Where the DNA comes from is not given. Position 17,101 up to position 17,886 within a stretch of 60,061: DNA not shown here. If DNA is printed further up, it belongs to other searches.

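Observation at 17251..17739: Unassigned ~155-aa C-terminal domain ending in a conserved terminal Cys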

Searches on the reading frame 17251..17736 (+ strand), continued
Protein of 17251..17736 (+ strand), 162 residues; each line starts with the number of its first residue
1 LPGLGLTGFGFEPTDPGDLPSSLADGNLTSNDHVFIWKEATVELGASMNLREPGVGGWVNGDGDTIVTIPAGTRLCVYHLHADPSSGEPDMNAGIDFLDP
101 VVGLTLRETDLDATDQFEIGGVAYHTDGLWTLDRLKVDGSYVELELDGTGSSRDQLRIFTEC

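Call 35: find_related_loci(query=A2, collection=genome_contigs, flank=6000)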
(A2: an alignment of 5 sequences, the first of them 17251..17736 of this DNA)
Query A2 (162 aa) in genome_contigs; peptide patterns used: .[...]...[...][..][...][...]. (x = any residue, [..] = any of these).
9 stretches matched a pattern; 2 encode a relative of the query (tblastn E <= 1e-3); 2 distinct loci.
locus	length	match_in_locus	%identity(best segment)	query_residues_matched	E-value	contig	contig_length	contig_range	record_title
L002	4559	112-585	65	5-162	2e-56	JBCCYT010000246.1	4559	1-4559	MAG: Actinomycetota bacterium isolate P01_F01_bin.18 k141_1756985_length_4559_cov_31.6222, whole genome shotgun sequence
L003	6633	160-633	63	5-162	1e-62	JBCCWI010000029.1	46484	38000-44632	MAG: Actinomycetota bacterium isolate P01_E01_bin.9 k141_1078879_length_46484_cov_48.0614, whole genome shotgun sequence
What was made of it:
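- Tried and rejected: With the narrow alignment it found only two MAG contigs (call 35).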

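Call 36: list_cluster_members(proteins=[P0002, P0004, P0005, P0008, P0009, P0016, P0060, P0065, P0135, P0017])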
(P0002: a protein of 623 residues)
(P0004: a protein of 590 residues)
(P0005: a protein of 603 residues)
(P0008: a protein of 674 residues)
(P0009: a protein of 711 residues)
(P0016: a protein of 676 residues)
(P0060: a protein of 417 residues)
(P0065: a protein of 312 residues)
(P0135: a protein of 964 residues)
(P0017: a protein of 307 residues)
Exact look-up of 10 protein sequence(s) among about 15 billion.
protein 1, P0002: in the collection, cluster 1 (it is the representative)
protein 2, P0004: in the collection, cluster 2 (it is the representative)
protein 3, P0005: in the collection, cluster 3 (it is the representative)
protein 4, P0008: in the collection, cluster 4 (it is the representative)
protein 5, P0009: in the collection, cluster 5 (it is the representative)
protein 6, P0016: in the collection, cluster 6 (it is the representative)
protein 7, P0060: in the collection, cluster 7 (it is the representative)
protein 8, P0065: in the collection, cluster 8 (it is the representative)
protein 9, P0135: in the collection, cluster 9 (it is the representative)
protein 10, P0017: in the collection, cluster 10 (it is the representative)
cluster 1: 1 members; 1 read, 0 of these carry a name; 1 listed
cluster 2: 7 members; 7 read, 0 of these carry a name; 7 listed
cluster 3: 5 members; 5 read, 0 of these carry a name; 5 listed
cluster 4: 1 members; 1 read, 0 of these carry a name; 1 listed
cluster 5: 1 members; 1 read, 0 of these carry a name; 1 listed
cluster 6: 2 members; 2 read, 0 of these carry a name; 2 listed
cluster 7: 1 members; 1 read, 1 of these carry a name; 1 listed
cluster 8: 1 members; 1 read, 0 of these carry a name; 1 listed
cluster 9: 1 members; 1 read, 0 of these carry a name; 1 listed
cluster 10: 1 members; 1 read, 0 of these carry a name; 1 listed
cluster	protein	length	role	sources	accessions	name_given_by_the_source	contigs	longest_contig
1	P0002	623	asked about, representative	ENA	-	-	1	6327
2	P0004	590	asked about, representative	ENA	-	-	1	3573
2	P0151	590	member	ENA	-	-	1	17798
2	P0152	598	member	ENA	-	-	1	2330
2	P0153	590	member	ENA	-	-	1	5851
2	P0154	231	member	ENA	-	-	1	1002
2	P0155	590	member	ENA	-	-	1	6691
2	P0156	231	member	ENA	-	-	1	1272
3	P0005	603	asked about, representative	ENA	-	-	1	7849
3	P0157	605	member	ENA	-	-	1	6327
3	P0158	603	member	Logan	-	-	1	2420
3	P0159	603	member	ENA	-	-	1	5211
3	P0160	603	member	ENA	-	-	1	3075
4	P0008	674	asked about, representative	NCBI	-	-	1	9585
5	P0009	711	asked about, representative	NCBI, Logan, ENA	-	-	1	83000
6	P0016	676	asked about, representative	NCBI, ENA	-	-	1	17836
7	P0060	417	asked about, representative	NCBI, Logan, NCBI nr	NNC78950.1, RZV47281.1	MAG: pilus assembly protein [Acidimicrobiales bacterium] | pilus assembly protein [Acidimicrobiales bacterium]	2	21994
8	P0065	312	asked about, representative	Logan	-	-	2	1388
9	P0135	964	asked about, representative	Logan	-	-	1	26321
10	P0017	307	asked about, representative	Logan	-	-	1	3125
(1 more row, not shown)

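Call 37: find_encoding_contigs(protein=P0009, flank=8000, max_places=2)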
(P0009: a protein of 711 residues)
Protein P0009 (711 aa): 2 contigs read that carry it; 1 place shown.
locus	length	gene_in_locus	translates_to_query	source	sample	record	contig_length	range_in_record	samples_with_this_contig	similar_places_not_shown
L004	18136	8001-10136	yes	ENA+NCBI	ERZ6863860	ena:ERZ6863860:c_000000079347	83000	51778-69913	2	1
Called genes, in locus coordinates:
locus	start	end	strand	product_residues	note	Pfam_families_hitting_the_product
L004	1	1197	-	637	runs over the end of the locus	-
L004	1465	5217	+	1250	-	PF13517:FG-GAP_3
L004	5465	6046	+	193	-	PF02283:CobU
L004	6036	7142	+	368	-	PF02277:DBI_PRT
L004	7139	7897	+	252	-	PF02654:CobS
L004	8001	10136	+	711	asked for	PF13487:HD_5, PF01966:HD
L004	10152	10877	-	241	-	PF13578:Methyltransf_24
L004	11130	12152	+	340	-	-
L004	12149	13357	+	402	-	PF08323:Glyco_transf_5 (faint), PF13439:Glyco_transf_4, PF13477:Glyco_trans_4_2 (weak), PF13579:Glyco_trans_4_4, PF20706:GT4-conflict, PF00534:Glycos_transf_1, PF13692:Glyco_trans_1_4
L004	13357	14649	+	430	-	PF13439:Glyco_transf_4, PF13579:Glyco_trans_4_4, PF20706:GT4-conflict, PF00534:Glycos_transf_1, PF13692:Glyco_trans_1_4, PF13524:Glyco_trans_1_2 (weak)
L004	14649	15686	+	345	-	PF13641:Glyco_tranf_2_3, PF00535:Glycos_transf_2, PF10111:Glyco_tranf_2_2 (weak)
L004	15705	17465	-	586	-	PF01636:APH (weak)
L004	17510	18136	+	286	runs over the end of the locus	PF01061:ABC2_membrane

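Call 42: predict_structure(alignment_id=A3)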
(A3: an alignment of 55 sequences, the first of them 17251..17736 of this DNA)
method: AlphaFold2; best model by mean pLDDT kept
length: 162 residues; sequences in the alignment: 55
mean_pLDDT: 94.5   pTM: 0.90
mean pLDDT of the five models: 94.5, 94.3, 94.0, 93.9, 93.2
residues with pLDDT >= 90: 140; 70-90: 19; 50-70: 1; < 50: 2
segments of 3 or more residues with pLDDT < 50: none
pLDDT, mean of each block of 10 residues (from residue 1): 83 97 97 97 98 89 93 98 91 97 97 98 96 95 92 93 95
secondary structure, 60 per line:
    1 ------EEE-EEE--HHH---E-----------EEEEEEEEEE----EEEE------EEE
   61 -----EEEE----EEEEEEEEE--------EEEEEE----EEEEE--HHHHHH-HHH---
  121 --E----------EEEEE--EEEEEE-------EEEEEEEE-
elements in order: E7-9 E11-13 E34-43 E48-51 E58-60 E66-69 E74-82 E91-96 E101-105 H108-113 E134-138 E141-146 E154-161
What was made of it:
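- On Other C-terminal sorting or attachment signals (LPXTG and similar tripartite signals): The final predicted beta-strand runs to the penultimate residue (call 42).
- AlphaFold model pLDDT 94.5, pTM 0.90, 13 strands and one short helix (call 42).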

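Call 45: fold_search(model_id=the predicted structure, library=pdb)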
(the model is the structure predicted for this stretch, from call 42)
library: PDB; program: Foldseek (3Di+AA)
matches with E <= 10: 167; with E <= 0.001: 0
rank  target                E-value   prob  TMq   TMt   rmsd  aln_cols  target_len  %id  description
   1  7w2s                  1.7e-01  0.05  0.13  0.04  18.6       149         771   11  Crystal structure of TxGH116 E730A mutant from Thermoanaerobacterium xylanolyticum with glucose (released 2022-04-06)
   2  5ost                  1.8e-01  0.05  0.14  0.05  18.5       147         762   10  Beta-glucosidase from Thermoanaerobacterium xylolyticum GH116 in complex with Gluco-1H-imidazole (released 2018-04-11)
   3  6svl_N                2.2e-01  0.13  0.24  0.30  14.6       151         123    9  human Myeloid-derived growth factor (MYDGF) in complex with neutralizing Fab (released 2019-11-27)
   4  6svl_J                3.0e-01  0.11  0.24  0.29  15.9       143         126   10  human Myeloid-derived growth factor (MYDGF) in complex with neutralizing Fab (released 2019-11-27)
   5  6o6w_MODEL_1_A        3.2e-01  0.09  0.23  0.24  16.3       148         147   10  Solution structure of human myeloid-derived growth factor (released 2019-11-13)
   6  7w2t_A                3.8e-01  0.03  0.14  0.04  17.9       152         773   10  Crystal structure of TxGH116 E730Q mutant from Thermoanaerobacterium xylanolyticum with glucose (released 2022-04-06)
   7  7dkw_A                4.5e-01  0.03  0.14  0.04  18.4       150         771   11  Crystal structure of TxGH116 E441G nucleophile mutant from Thermoanaerobacterium xylanolyticum with autocondensation p (released 2021-06-23)
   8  8qme_A                4.7e-01  0.15  0.24  0.07  12.4       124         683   10  Structural characterization of beta-xyloxidase XynB2 from Geobacillus stearothermophilus CECT43 (released 2024-03-27)
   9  7dks                  5.3e-01  0.03  0.14  0.04  18.6       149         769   11  Crystal structure of TxGH116 E441A nucleophile mutant from Thermoanaerobacterium xylanolyticum (released 2021-06-23)
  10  8qme_B                5.9e-01  0.13  0.24  0.07  12.7       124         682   10  Structural characterization of beta-xyloxidase XynB2 from Geobacillus stearothermophilus CECT43 (released 2024-03-27)
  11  8r1m_A                6.3e-01  0.02  0.13  0.04  18.4       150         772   11  Structure of TxGH116 with covalently bound N-azido-octyl aziridine (released 2024-10-02)
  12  4ktr_A                6.6e-01  0.03  0.15  0.04  17.5       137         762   11  Crystal structure of 2-O-alpha-glucosylglycerol phosphorylase in complex with isofagomine and glycerol (released 2014-05-21)
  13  2bt8                  7.4e-01  0.08  0.21  0.21  11.5       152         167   10  Structure of the C-terminal receptor-binding domain of avian reovirus fibre sigmaC, space group P6322. (released 2005-11-03)
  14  8q28_A                7.4e-01  0.03  0.15  0.11  16.2       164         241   10  Se-Met labelled TtX122A - A domain of unknown function from the Teredinibacter turnerae protein TERTU_3803 (released 2024-03-13)
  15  3v10_A                8.3e-01  0.01  0.14  0.08  20.0       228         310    6  Crystal structure of the collagen binding domain of Erysipelothrix rhusiopathiae surface protein RspB (released 2012-10-24)
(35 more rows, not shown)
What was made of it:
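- On Carbohydrate-binding modules (CBM2 and other Pfam CBM families): Foldseek against PDB: best E 0.17, TM <= 0.30 (call 45).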

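Call 48: search_protein_families(library=pfam, alignment_id=A3, max_evalue=1)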
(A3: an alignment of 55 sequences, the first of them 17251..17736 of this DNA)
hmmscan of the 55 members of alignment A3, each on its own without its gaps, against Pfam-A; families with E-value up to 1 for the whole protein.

A. member 1, window:17251-17736:+ (162 aa): 0 families

B. families by the number of members that match (of 55 scanned): 16 families
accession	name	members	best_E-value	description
PF11774.14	Lsr2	2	0.054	Lsr2 dimerization domain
PF06016.17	Reovirus_L2_8th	1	0.0074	Reovirus core-spike protein lambda-2 (L2), C-terminal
PF25739.1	HCMV_UL15A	1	0.028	Human cytomegalovirus UL15A protein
PF07563.17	DUF1541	1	0.032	Protein of unknown function (DUF1541)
PF00753.33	Lactamase_B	1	0.044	Metallo-beta-lactamase superfamily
PF20595.4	pAdhesive_6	1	0.057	Putative adhesive domain (group 6)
PF09307.15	MHC2-interact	1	0.082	CLIP, MHC2 interacting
PF09500.16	YiiD_C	1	0.088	Putative thioesterase (yiiD_Cterm)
PF00322.22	Endothelin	1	0.11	Endothelin family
PF01611.21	Filo_glycop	1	0.13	Filovirus glycoprotein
PF13363.11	BetaGal_dom3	1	0.13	Beta-galactosidase, domain 3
PF03426.20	CBM_15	1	0.14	Carbohydrate binding domain (family 15)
PF19249.4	DUF5897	1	0.15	Family of unknown function (DUF5897)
PF12025.13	Phage_C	1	0.19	Phage protein C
PF21145.3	C4_MG1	1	0.21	Complement C4, MG1 domain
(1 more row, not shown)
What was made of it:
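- On Carbohydrate-binding modules (CBM2 and other Pfam CBM families): One member of 55 gave CBM_15 at E 0.14, which is chance level (call 48).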

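Call 49: search_protein_families(library=ncbifam, alignment_id=A3, max_evalue=1)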
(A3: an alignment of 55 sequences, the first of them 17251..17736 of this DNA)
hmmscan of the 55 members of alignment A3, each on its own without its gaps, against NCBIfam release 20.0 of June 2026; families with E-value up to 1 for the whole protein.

A. member 1, window:17251-17736:+ (162 aa): 0 families

B. families by the number of members that match (of 55 scanned): 6 families
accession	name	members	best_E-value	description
TIGR01508.1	rib_reduct_arch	1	0.13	2,5-diamino-6-(ribosylamino)-4(3H)-pyrimidinone 5'-phosphate reductase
TIGR03877.1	thermo_KaiC_1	1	0.14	KaiC domain-containing protein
NF033569.1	blaLHK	1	0.14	LHK family class C beta-lactamase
TIGR00314.1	cdhA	1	0.18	CO dehydrogenase/acetyl-CoA synthase complex subunit alpha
NF043048.1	EnoyACPredFabV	1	0.27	enoyl-ACP reductase FabV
TIGR02059.1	swm_rep_I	1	0.62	cyanobacterial long protein repeat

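Call 57: find_homologous_proteins(query=A3, max_evalue=0.00001)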
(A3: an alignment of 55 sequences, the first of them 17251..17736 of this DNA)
Query A3 (55 sequences) (162 aa, profile of the alignment): 6 proteins with E <= 0.00001 among 4414 candidates.
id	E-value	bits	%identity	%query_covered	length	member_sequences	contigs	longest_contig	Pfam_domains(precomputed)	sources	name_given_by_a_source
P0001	5.4e-50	187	65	98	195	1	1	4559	-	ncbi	ncbi:MAG: hypothetical protein AAGC53_22460, partial [Actinomycetota bacterium]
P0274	1.4e-42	163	29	88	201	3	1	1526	-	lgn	-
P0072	2.5e-38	149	23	90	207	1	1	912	-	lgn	-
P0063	5.0e-33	132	28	67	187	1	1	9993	-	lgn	-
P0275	6.0e-33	132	22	88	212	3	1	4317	-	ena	-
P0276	2.6e-19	88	28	57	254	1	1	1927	-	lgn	-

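Call 59: list_cluster_members(proteins=[P0058, P0064, P0079, P0105, P0053, P0074, P0037, P0081, P0045, P0119])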
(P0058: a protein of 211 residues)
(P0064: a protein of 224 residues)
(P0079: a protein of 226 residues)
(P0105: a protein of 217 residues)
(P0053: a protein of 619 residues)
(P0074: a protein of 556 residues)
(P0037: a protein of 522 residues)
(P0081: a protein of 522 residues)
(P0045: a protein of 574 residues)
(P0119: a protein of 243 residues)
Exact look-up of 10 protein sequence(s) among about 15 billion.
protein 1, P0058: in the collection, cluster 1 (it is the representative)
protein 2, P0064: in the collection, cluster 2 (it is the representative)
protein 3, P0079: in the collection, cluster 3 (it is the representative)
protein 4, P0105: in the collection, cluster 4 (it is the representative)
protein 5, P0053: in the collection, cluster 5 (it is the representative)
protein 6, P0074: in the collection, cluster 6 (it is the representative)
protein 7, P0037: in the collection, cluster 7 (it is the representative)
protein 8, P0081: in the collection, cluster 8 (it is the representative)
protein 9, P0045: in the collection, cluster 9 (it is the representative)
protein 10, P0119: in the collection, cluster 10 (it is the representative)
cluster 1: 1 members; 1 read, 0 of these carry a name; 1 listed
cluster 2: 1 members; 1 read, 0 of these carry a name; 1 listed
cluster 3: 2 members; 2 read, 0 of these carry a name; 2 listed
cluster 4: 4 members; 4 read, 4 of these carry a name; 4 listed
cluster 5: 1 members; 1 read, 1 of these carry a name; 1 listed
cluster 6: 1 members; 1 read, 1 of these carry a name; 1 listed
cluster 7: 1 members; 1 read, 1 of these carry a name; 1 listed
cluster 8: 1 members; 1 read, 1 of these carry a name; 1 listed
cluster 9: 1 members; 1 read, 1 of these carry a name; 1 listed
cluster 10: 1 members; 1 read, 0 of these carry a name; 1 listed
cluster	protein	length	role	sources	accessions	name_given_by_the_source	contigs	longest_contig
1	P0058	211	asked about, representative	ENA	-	-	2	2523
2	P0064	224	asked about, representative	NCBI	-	-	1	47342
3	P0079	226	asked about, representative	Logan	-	-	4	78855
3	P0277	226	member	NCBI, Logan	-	-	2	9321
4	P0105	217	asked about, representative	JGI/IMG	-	hypothetical protein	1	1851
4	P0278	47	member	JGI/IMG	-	hypothetical protein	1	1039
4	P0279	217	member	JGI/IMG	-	hypothetical protein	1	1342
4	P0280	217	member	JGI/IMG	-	hypothetical protein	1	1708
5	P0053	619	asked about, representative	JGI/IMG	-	hypothetical protein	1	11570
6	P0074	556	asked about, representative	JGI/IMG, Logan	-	hypothetical protein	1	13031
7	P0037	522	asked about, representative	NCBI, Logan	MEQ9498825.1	MAG: hypothetical protein RIT81_18245 [Deltaproteobacteria bacterium]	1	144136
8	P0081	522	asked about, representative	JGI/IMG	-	hypothetical protein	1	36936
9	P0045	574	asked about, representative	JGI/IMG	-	hypothetical protein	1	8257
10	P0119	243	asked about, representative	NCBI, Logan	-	-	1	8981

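Call 60: fold_search(model_id=the predicted structure, library=viral)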
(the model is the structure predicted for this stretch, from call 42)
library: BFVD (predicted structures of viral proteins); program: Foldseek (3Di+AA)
matches with E <= 10: 418; with E <= 0.001: 0
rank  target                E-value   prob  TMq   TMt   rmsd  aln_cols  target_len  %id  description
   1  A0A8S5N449            3.9e-02  0.05  0.13  0.12  17.2       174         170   10  Tail completion protein [Myoviridae sp. ctxpQ22]
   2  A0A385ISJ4            6.5e-02  0.13  0.21  0.15  19.1       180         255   12  (no name in the UniProt tables at hand)
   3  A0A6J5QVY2            1.1e-01  0.08  0.16  0.12  19.3       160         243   11  Uncharacterized protein [uncultured Caudovirales phage]
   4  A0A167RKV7            1.1e-01  0.04  0.13  0.13  19.2       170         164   10  Uncharacterized protein [Powai lake megavirus]
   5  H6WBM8                1.3e-01  0.23  0.25  0.09  11.3       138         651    9  Uncharacterized protein [Rhodobacter phage RcapNL]
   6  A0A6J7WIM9            1.5e-01  0.11  0.21  0.05  17.1       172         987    8  Uncharacterized protein [uncultured Caudovirales phage]
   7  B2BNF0                1.8e-01  0.04  0.12  0.09  15.6       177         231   11  Non-structural 3 [Aquareovirus G (isolate American grass carp/USA/PB01-155/-)]
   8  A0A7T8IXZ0            1.9e-01  0.13  0.21  0.07  15.5       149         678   14  Tailspike protein [Acinetobacter phage Pipo]
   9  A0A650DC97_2          2.0e-01  0.08  0.20  0.06  22.3       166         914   10  (no name in the UniProt tables at hand)
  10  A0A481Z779            2.1e-01  0.11  0.23  0.22  15.5       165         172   10  Uncharacterized protein [Pithovirus LCPAC302]
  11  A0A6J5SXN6            2.2e-01  0.02  0.12  0.08  20.2       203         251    9  Uncharacterized protein [uncultured Caudovirales phage]
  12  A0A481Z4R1            2.5e-01  0.11  0.23  0.21  11.8       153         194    7  Collagen triple helix repeat protein [Pithovirus LCPAC103]
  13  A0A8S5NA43            2.5e-01  0.07  0.16  0.12  17.7       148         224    9  Uncharacterized protein [Myoviridae sp. ctx322]
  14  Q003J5                2.7e-01  0.16  0.26  0.17  13.7       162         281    8  Orf254 [White spot syndrome virus]
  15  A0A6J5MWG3            2.8e-01  0.14  0.26  0.10  17.9       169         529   10  Uncharacterized protein [uncultured Caudovirales phage]
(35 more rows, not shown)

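Call 61: find_encoding_contigs(protein=P0017, flank=5000, max_places=2)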
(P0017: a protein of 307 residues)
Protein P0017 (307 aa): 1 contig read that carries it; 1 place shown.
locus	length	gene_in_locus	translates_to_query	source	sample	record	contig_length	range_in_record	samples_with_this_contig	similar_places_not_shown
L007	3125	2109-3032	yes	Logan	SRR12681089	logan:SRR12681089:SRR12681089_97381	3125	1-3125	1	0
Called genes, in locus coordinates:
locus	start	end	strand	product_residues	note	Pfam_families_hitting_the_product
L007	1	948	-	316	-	?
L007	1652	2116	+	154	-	PF04542:Sigma70_r2, PF08281:Sigma70_r4_2, PF04545:Sigma70_r4, PF00196:GerE (weak)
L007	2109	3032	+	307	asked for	-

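Call 62: find_encoding_contigs(protein=P0135, flank=6000, max_places=1)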
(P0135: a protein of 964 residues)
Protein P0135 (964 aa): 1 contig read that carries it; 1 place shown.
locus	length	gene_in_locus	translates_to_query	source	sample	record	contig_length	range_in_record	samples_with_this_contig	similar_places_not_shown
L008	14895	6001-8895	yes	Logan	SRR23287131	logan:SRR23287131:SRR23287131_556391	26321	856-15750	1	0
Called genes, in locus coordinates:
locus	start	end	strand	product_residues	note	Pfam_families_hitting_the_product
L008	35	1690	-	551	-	PF17874:TPR_MalT (weak), PF00196:GerE, PF13384:HTH_23 (faint)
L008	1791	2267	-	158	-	PF06966:DUF1295 (faint), PF04191:PEMT, PF04140:ICMT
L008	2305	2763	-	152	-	PF03653:UPF0093 (weak), PF10027:DUF2269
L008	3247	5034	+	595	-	PF00069:Pkinase, PF07714:PK_Tyr_Ser-Thr, PF01636:APH (faint), PF03109:ABC1 (faint), PF06293:Kdo (weak)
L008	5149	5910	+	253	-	PF16697:Yop-YscD_cpl, PF00498:FHA, PF00486:Trans_reg_C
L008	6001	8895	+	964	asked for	PF12891:Glyco_hydro_44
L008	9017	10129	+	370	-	PF08240:ADH_N (weak), PF00107:ADH_zinc_N (weak)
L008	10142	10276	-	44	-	-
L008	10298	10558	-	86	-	-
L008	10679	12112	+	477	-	PF01547:SBP_bac_1, PF13416:SBP_bac_8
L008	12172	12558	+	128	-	-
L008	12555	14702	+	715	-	PF01547:SBP_bac_1, PF13416:SBP_bac_8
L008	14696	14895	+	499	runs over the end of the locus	PF01547:SBP_bac_1, PF13416:SBP_bac_8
